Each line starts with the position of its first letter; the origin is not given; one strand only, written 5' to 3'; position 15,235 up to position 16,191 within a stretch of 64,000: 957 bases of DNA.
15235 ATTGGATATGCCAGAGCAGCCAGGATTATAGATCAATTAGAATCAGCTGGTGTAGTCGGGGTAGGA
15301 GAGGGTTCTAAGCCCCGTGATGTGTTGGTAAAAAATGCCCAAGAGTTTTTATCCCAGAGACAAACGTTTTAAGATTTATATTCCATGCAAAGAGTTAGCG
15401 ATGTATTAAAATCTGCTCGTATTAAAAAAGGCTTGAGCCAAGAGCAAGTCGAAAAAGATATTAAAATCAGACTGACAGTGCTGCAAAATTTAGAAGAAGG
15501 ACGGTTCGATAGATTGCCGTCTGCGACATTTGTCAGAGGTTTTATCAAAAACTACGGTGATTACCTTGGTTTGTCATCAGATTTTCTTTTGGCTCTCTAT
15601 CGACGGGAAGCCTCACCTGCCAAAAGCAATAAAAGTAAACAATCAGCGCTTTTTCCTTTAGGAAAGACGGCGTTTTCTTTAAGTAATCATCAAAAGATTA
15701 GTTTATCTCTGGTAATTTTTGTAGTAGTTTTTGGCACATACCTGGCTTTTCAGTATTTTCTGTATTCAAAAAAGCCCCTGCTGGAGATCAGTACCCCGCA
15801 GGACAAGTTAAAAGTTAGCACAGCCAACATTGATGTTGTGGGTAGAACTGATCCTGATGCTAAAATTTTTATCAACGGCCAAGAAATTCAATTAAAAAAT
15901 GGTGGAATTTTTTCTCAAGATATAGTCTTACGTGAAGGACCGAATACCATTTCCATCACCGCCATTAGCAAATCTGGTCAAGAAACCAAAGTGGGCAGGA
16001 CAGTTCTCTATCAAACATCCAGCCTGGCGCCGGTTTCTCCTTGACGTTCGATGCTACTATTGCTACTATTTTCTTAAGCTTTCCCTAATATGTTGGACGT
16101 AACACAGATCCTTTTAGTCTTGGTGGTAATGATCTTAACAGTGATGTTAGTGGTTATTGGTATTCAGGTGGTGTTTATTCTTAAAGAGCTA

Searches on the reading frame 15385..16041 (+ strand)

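Call 46: search_protein_families(library=pfam, proteins=[window:15385-16041:+], max_evalue=0.0001)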
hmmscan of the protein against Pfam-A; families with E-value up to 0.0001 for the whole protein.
window:15385-16041:+ (219 aa): 4 families
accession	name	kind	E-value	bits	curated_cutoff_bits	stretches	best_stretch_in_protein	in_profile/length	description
PF13413.12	HTH_25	-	2e-21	76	24.6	1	8-66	2-60/62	Helix-turn-helix domain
PF09136.16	Glucodextran_B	-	1.1e-14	54.6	27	1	131-209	1-81/83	Glucodextranase, domain B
PF12844.13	HTH_19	-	1.1e-07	32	30.2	1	8-72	4-62/64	Helix-turn-helix domain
PF01381.28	HTH_3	-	1.8e-05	25.1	23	1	8-50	1-41/55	Helix-turn-helix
